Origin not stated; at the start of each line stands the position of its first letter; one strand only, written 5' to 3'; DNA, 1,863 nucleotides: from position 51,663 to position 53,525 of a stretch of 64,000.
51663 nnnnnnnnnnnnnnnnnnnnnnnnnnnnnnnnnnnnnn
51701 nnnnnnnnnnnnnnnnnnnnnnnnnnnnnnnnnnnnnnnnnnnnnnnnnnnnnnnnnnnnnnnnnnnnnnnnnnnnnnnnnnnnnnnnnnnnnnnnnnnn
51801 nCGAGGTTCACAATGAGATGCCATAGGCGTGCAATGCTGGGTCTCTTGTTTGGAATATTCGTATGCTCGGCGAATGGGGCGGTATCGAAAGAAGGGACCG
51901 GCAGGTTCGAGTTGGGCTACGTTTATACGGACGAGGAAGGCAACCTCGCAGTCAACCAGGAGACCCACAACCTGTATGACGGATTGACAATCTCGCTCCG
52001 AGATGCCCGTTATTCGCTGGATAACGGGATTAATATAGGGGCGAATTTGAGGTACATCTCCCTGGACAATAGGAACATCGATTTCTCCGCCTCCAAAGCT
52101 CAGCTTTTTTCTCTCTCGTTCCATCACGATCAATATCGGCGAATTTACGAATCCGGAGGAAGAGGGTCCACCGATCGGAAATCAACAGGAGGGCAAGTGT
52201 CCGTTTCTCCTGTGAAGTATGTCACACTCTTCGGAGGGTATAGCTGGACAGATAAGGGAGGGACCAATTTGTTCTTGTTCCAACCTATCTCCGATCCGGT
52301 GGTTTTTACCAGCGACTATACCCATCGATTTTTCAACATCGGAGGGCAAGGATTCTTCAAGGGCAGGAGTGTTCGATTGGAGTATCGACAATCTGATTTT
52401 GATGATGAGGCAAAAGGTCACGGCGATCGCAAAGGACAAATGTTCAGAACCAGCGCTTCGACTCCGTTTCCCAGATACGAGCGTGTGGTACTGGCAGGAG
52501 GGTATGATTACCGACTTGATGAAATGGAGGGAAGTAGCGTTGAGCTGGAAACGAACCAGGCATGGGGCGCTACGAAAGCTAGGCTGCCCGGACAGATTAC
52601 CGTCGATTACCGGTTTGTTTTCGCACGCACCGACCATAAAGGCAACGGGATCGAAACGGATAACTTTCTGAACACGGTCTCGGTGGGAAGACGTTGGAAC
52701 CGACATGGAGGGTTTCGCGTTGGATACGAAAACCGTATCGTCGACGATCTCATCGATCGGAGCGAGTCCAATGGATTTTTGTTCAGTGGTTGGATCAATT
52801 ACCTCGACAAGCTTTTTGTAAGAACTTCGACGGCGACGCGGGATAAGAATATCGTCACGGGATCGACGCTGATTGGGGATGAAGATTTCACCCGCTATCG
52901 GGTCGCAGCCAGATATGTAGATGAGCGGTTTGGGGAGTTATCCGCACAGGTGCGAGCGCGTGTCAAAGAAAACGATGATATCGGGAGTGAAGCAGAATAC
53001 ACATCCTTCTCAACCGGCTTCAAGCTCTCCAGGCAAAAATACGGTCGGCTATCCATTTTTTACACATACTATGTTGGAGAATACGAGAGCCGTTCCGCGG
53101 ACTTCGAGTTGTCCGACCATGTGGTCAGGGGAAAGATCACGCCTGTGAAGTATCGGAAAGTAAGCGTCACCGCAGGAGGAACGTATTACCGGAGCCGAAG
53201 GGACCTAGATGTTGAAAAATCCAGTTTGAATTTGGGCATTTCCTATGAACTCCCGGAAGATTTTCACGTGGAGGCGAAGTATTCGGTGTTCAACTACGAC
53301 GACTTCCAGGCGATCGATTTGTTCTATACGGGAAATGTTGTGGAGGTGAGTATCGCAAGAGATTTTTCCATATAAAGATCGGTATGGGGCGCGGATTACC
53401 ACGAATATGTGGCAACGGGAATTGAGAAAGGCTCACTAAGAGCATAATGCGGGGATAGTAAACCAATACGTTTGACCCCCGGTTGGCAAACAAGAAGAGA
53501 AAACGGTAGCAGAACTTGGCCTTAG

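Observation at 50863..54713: Porin-cytochrome extracellular electron-transfer conduit (decahaem, beta-barrel, octahaem lipoprotein)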

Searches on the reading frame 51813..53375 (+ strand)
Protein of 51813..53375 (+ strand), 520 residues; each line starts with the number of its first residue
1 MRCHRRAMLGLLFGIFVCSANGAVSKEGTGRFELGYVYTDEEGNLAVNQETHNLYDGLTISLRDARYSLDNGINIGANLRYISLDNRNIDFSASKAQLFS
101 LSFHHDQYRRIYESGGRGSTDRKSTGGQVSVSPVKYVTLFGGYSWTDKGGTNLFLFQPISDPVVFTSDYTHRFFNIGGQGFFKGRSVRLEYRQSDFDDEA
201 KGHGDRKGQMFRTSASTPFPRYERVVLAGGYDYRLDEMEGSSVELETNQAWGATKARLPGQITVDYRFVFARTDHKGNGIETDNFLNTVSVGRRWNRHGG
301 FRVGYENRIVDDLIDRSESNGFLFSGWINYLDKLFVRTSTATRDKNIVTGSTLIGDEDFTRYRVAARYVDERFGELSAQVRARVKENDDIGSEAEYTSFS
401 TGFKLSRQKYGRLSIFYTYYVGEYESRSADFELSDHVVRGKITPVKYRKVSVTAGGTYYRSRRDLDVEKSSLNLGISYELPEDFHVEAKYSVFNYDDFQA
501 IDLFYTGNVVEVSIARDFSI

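Call 4: search_protein_families(library=pfam, proteins=[window:51813-53375:+], max_evalue=1)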
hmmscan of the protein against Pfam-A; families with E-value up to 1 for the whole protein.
window:51813-53375:+ (520 aa): 0 families

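Call 5: search_protein_families(library=ncbifam, proteins=[window:51813-53375:+], max_evalue=1)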
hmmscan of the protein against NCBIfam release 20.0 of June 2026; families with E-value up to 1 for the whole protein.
window:51813-53375:+ (520 aa): 1 family
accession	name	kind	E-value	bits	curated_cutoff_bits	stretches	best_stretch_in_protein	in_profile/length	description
NF041027.1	GSU2204_Se_pt_1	equivalog_domain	0.017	13.9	350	1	12-109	7-101/580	GSU2204 family CXXCH-containing (seleno)protein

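Call 8: search_solved_structures(query=window:51813-53375:+, max_evalue=10)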
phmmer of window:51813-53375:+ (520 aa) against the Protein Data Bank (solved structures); distinct sequences matched with E-value up to 10: 0.

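Call 9: find_homologous_proteins(query=window:51813-53375:+, max_evalue=0.001)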
Query window:51813-53375:+ (520 aa): 35 proteins with E <= 0.001 among 8000 candidates.
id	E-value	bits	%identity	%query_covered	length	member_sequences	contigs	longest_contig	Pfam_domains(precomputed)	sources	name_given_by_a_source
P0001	0.0e+0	1155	100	99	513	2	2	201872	-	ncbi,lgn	-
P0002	2.4e-217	741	64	98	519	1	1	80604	-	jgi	jgi:hypothetical protein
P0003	1.2e-212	726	63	98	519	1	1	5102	-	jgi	jgi:hypothetical protein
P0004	1.7e-185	636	55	96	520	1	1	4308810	-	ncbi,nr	ncbi:MAG: hypothetical protein JSW58_14795 [Candidatus Latescibacterota bacterium]|nr:MAG: hypotheti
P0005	2.5e-185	635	56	95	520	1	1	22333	-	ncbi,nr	ncbi:MAG: hypothetical protein HY770_06560 [Chitinivibrionia bacterium]|nr:hypothetical protein [Chi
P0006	4.3e-164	565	50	100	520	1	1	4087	-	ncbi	-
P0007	7.1e-158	545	49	98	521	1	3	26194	-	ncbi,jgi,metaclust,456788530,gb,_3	jgi:hypothetical protein|metaclust:\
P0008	3.8e-152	526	47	99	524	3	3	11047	-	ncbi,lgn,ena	-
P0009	4.0e-152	526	48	99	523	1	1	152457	-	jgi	jgi:hypothetical protein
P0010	7.7e-150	518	45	100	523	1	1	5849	-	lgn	-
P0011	6.8e-148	512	46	99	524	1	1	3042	-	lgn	-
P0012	1.6e-144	501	45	97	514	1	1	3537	-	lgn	-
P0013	4.5e-142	493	47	93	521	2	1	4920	-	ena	-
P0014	1.7e-141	491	45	99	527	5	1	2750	-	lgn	-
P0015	2.5e-141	490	43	100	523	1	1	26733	-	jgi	-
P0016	4.6e-140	486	44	100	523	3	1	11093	PF13505.13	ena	-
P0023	6.8e-129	449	42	100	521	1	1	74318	-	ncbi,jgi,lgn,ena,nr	ncbi:MAG: hypothetical protein OEW00_01430 [candidate division Zixibacteria bacterium]|nr:hypothetic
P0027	1.6e-127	445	42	100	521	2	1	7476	PF11854.15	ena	-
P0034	1.1e-90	323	36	98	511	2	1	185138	-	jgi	jgi:hypothetical protein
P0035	6.7e-90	321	35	99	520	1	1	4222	PF11854.15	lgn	-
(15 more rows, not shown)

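Call 12: search_solved_structures(query=A1, max_evalue=10, show_alignments=2)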
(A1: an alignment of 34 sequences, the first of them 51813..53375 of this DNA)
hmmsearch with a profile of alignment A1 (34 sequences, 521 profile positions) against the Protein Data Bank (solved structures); distinct sequences matched with E-value up to 10: 0.
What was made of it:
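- The window barrel has no direct family hit (calls 4, 5, 8, 12).
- Tried and rejected: (1) Sequence searches of the barrel against PDB, as a single sequence and as a 34-sequence profile, found nothing even at E <= 10 (calls 8, 12).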

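Call 13: search_protein_families(library=pfam, alignment_id=A1, max_evalue=1)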
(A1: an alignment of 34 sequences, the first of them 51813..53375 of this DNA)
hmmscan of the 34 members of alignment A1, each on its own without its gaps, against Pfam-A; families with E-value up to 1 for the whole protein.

A. member 1, window:51813-53375:+ (520 aa): 0 families

B. families by the number of members that match (of 34 scanned): 9 families
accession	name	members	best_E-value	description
PF13505.12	OMP_b-brl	11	8.4e-05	Outer membrane protein beta-barrel domain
PF11854.14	MtrB_PioB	5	2.8e-08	Putative outer membrane beta-barrel porin, MtrB/PioB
PF13609.12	Porin_4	2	0.034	Gram-negative porin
PF24335.1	DUF7503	1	0.082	Family of unknown function (DUF7503)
PF17183.9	Get5_C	1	0.1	Get5, C-terminal domain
PF10644.15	Misat_Tub_SegII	1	0.12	Misato Segment II tubulin-like domain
PF23237.1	HYR_4C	1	0.19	HYR-like domain with 4 cysteines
PF08180.16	BAGE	1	0.45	B melanoma antigen family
PF16569.11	GramPos_pilinBB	1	0.58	Gram-positive pilin backbone subunit 2, Cna-B-like domain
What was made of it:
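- Some family members weakly hit generic OMP_b-brl (call 13).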

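Call 15: find_encoding_contigs(protein=P0004, flank=8000, max_places=2)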
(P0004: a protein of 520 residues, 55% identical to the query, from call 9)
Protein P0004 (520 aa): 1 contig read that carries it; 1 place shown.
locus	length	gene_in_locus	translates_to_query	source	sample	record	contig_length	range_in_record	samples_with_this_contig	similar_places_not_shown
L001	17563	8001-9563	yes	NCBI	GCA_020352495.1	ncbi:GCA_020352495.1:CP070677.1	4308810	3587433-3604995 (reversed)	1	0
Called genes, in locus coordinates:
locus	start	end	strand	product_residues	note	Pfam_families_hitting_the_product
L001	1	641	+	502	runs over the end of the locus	PF00675:Peptidase_M16, PF05193:Peptidase_M16_C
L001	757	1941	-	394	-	PF07690:MFS_1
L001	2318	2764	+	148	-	PF02001:DUF134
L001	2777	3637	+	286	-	PF00142:Fer4_NifH (faint), PF01656:CbiA, PF10609:ParA, PF13614:AAA_31 (faint), PF13484:Fer4_16 (faint), PF13187:Fer4_9 (faint), PF14697:Fer4_21 (weak), PF00037:Fer4 (weak), +2 more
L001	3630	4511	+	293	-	PF01656:CbiA, PF10609:ParA (faint), PF13614:AAA_31 (faint), PF12838:Fer4_7 (faint), PF00037:Fer4 (weak), PF14697:Fer4_21, PF13187:Fer4_9 (weak)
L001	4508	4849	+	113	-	PF02579:Nitro_FeMo-Co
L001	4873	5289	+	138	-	PF17253:DUF5320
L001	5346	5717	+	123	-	PF02579:Nitro_FeMo-Co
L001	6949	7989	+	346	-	PF14522:Cytochrome_C7 (faint), PF14537:Cytochrom_c3_2 (faint), PF22678:Cytochrom_c_NrfB-like (faint), PF09699:Paired_CXXCH_1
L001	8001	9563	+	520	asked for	-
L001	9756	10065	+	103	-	-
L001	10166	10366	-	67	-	-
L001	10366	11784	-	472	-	PF13481:AAA_25 (weak), PF03796:DnaB_C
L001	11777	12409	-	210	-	-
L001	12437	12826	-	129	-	-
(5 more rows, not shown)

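Call 16: find_encoding_contigs(protein=P0023, flank=8000, max_places=2)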
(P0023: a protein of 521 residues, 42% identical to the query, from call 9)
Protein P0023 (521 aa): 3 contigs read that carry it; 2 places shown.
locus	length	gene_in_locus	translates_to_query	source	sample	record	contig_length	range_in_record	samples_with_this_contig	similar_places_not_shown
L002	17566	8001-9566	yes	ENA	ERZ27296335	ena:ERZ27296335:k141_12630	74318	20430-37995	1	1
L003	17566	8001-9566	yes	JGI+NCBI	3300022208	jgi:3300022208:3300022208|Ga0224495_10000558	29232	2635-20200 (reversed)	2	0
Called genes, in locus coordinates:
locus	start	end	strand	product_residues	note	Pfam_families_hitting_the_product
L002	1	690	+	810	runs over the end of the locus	PF07244:POTRA, PF01103:Omp85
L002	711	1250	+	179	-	PF03938:OmpH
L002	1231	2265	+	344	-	PF04613:LpxD, PF25084:LbH_EIF2B (weak), PF25087:GMPPB_C (faint), PF00132:Hexapep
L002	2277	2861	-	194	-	-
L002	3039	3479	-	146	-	PF00436:SSB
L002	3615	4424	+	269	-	PF02540:NAD_synthase, PF03054:tRNA_Me_trans (faint)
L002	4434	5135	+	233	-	PF00590:TP_methylase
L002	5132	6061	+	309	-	PF14378:PAP2_3, PF01569:PAP2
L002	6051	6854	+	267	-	PF01790:LGT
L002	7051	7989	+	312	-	PF14522:Cytochrome_C7 (faint), PF14537:Cytochrom_c3_2 (faint), PF22113:Mtrc-MtrF_II-IV_dom (faint), PF09699:Paired_CXXCH_1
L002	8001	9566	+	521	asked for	-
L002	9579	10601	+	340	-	PF22113:Mtrc-MtrF_II-IV_dom (weak), PF02335:Cytochrom_C552 (faint), PF14522:Cytochrome_C7 (faint)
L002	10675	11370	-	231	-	PF00702:Hydrolase, PF13419:HAD_2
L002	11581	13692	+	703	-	PF00672:HAMP, PF00015:MCPsignal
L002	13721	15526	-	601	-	PF00999:Na_H_Exchanger, PF02254:TrkA_N (weak)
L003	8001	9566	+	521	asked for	-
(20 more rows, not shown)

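Call 17: find_encoding_contigs(protein=P0034, flank=8000, max_places=2)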
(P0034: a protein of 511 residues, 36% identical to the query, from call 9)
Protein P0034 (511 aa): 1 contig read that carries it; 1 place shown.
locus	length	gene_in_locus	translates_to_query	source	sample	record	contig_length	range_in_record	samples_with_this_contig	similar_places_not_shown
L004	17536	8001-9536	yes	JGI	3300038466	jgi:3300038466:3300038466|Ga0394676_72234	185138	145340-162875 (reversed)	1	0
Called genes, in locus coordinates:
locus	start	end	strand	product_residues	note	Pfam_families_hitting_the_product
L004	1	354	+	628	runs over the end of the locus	PF02085:Cytochrom_CIII (faint), PF14522:Cytochrome_C7 (faint), PF14537:Cytochrom_c3_2 (faint), PF01292:Ni_hydr_CYTB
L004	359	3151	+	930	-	PF09699:Paired_CXXCH_1 (faint), PF14522:Cytochrome_C7 (faint), PF22678:Cytochrom_c_NrfB-like (faint), PF14537:Cytochrom_c3_2 (weak)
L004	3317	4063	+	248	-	PF14522:Cytochrome_C7 (faint), PF14537:Cytochrom_c3_2 (faint)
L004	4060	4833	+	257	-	PF13484:Fer4_16 (faint), PF13183:Fer4_8 (weak), PF12838:Fer4_7, PF13247:Fer4_11, PF00037:Fer4 (weak), PF12837:Fer4_6 (weak), PF13187:Fer4_9 (weak), PF13237:Fer4_10 (weak), +4 more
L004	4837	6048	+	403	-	PF03916:NrfD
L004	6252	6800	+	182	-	PF14522:Cytochrome_C7 (faint), PF13435:Cytochrome_C554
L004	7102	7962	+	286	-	PF14522:Cytochrome_C7 (faint), PF14537:Cytochrom_c3_2 (faint), PF22113:Mtrc-MtrF_II-IV_dom (faint), PF22678:Cytochrom_c_NrfB-like (faint), PF09699:Paired_CXXCH_1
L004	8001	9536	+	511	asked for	-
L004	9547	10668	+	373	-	PF14537:Cytochrom_c3_2 (faint), PF22113:Mtrc-MtrF_II-IV_dom (faint)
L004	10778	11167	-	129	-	-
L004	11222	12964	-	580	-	-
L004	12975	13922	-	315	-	PF14537:Cytochrom_c3_2 (faint), PF22113:Mtrc-MtrF_II-IV_dom (faint), PF14522:Cytochrome_C7 (faint), PF09699:Paired_CXXCH_1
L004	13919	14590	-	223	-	PF17932:TetR_C_24 (faint), PF00440:TetR_N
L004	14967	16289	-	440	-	PF01523:PmbA_TldD_1st (weak), PF19290:PmbA_TldD_2nd, PF19289:PmbA_TldD_3rd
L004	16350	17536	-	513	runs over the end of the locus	PF01523:PmbA_TldD_1st, PF19290:PmbA_TldD_2nd, PF19289:PmbA_TldD_3rd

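Call 18: predict_structure(alignment_id=A1)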
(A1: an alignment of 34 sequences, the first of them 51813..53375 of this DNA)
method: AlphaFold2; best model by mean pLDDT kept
length: 520 residues; sequences in the alignment: 34
mean_pLDDT: 86.7   pTM: 0.76
mean pLDDT of the five models: 86.7, 86.4, 84.8, 83.4, 82.2
residues with pLDDT >= 90: 293; 70-90: 165; 50-70: 46; < 50: 16
segments of 3 or more residues with pLDDT < 50: 19-25, 157-164
pLDDT, mean of each block of 10 residues (from residue 1): 67 63 56 90 70 71 90 92 85 94 90 70 95 94 94 57 61 97 94 90 82 95 92 91 90 95 97 89 95 94 95 88 96 95 85 72 96 93 89 94 90 95 88 94 86 94 84 93 89 85 80 88
secondary structure, 60 per line:
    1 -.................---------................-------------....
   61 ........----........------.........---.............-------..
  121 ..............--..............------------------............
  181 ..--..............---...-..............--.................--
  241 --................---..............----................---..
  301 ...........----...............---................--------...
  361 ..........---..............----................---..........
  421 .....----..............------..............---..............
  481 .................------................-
elements in order: H2-18 E28-43 E57-68 E73-80 E87-95 E99-111 E119-134 E137-150 E169-182 E185-198 E206-219 E222-238 E243-258 E262-275 E280-295 E299-311 E316-330 E334-349 E358-370 E374-387 E392-407 E411-425 E430-443 E450-463 E467-480 E484-497 E504-519
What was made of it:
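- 51813..53375 (+): compact 26-strand outer-membrane beta-barrel of the MtrB fold (520 aa). AF2 pLDDT 86.7, pTM 0.76, 26 strands (call 18).
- On MtrB/PioB outer-membrane sheath (PF11854 / TIGR03509): AF2 model with 26 strands, pLDDT 86.7 (call 18).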

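Call 19: find_encoding_contigs(protein=P0001, flank=10000, max_places=2)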
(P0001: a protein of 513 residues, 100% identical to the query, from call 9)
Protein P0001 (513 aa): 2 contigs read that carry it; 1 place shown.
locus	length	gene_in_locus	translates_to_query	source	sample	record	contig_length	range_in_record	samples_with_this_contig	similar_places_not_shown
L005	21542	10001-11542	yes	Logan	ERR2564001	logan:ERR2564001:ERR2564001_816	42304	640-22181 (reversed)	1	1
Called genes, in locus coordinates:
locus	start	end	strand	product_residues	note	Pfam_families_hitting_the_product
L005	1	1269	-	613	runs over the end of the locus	PF02683:DsbD_TM, PF13386:DsbD_2, PF03190:Thioredox_DsbH (weak), PF13899:Thioredoxin_7, PF00085:Thioredoxin (weak), PF13098:Thioredoxin_2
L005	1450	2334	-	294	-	PF11276:DUF3078 (weak)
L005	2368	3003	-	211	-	PF01135:PCMT (weak), PF01596:Methyltransf_3, PF13578:Methyltransf_24, PF13649:Methyltransf_25 (weak)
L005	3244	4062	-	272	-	PF00891:Methyltransf_2 (weak), PF01135:PCMT (weak), PF01209:Ubie_methyltran, PF13489:Methyltransf_23, PF13649:Methyltransf_25, PF13847:Methyltransf_31, PF08241:Methyltransf_11, PF08242:Methyltransf_12, +3 more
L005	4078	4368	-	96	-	PF04014:MazE_antitoxin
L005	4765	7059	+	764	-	PF00324:AA_permease, PF13520:AA_permease_2, PF13906:AA_permease_C (weak), PF00582:Usp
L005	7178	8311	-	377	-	PF00930:DPPIV_N (faint), PF26549:Tricorn_N (faint), PF07676:PD40 (faint), PF26550:Tricorn_2nd (weak)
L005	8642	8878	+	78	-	-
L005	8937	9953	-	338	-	-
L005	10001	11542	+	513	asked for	-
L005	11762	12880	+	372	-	PF14522:Cytochrome_C7 (faint), PF14537:Cytochrom_c3_2 (faint), PF09699:Paired_CXXCH_1 (faint), PF13435:Cytochrome_C554 (weak)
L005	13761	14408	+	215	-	PF00300:His_Phos_1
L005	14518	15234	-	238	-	PF01694:Rhomboid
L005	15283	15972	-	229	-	PF01983:CofC (weak), PF09837:DUF2064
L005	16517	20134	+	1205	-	PF01855:POR_N, PF17147:PFOR_II, PF01558:POR, PF10371:EKR, PF00037:Fer4 (weak), PF12838:Fer4_7, PF13484:Fer4_16, PF02775:TPP_enzyme_C, +7 more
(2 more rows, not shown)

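Call 26: fold_search(model_id=the predicted structure, library=pdb)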
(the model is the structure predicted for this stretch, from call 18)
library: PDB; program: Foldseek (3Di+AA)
matches with E <= 10: 904; with E <= 0.001: 259
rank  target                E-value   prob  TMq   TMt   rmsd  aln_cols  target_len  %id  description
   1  6r2q_B                8.3e-17  1.00  0.72  0.59   6.6       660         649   14  Structure of the Mtr complex (released 2020-04-22)
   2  2hdi_A                1.6e-09  1.00  0.48  0.43  10.3       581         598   11  Crystal structure of the Colicin I receptor Cir from E.coli in complex with receptor binding domain of Colicin Ia. (released 2007-05-08)
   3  4rdt_A                3.8e-09  1.00  0.49  0.42   9.7       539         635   11  Structure of the bacterial Zn-transporter ZnuD from Neisseria meningitidis (flexible conformation bound to a zinc ion) (released 2015-08-19)
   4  5fp2_A                9.3e-09  1.00  0.47  0.49   9.0       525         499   10  Crystal structure of the siderophore receptor PirA from Pseudomonas aeruginosa (released 2015-12-09)
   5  4rdt_B                1.1e-08  1.00  0.50  0.42   9.3       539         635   10  Structure of the bacterial Zn-transporter ZnuD from Neisseria meningitidis (flexible conformation bound to a zinc ion) (released 2015-08-19)
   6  2hdf                  2.9e-08  1.00  0.52  0.47   8.4       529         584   13  Crystal structure of the Colicin I receptor Cir from E.coli (released 2007-05-08)
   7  4rdr                  4.3e-08  1.00  0.47  0.37   9.6       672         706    9  Structure of the bacterial Zn-transporter ZnuD from Neisseria meningitidis (locked conformation bound to zinc and cadmiu (released 2015-08-19)
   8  8agd_A                6.0e-08  1.00  0.33  0.19  17.1       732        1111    9  Full SDBC and SOD assembly (released 2023-04-12)
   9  9nn6_A                7.6e-08  1.00  0.51  0.44   8.5       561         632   13  E. coli Cir in Complex with the RBD of Microcin V (released 2025-09-24)
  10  5fp2_B                9.7e-08  1.00  0.48  0.46   8.0       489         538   11  Crystal structure of the siderophore receptor PirA from Pseudomonas aeruginosa (released 2015-12-09)
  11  1nqf                  2.0e-07  1.00  0.48  0.46  12.1       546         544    9  OUTER MEMBRANE COBALAMIN TRANSPORTER (BTUB) FROM E. COLI, METHIONINE SUBSTIUTION CONSTRUCT FOR SE-MET SAD PHASING (released 2003-04-29)
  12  3qlb_A                2.4e-07  1.00  0.45  0.36  16.5       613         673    9  Enantiopyochelin outer membrane TonB-dependent transporter from Pseudomonas fluorescens bound to the ferri-enantiopyoc (released 2011-12-07)
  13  5fr8_A                3.0e-07  1.00  0.48  0.36  19.1       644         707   10  Crystal structure of the siderophore receptor PirA from Acinetobacter baumannii (released 2016-05-11)
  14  3m8b                  3.4e-07  1.00  0.44  0.43   9.1       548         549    9  Crystal structure of spin-labeled BtuB V10R1 in the apo state (released 2010-09-15)
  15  7zgx_A                3.4e-07  1.00  0.32  0.20  17.1       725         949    9  S-layer Deinoxanthin Binding Complex, C1 symmetry (released 2022-07-13)
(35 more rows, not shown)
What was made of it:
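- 51813..53375 (+): Foldseek top hit 6r2q_B MtrB, E 8.3e-17, TM 0.72, against <=0.52 for the other listed barrels (call 26).
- The barrel has 26 strands at pLDDT 86.7 (call 18), and MtrB is its top solved match by 7 orders of magnitude (call 26). MtrB is the top fold match (call 26).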
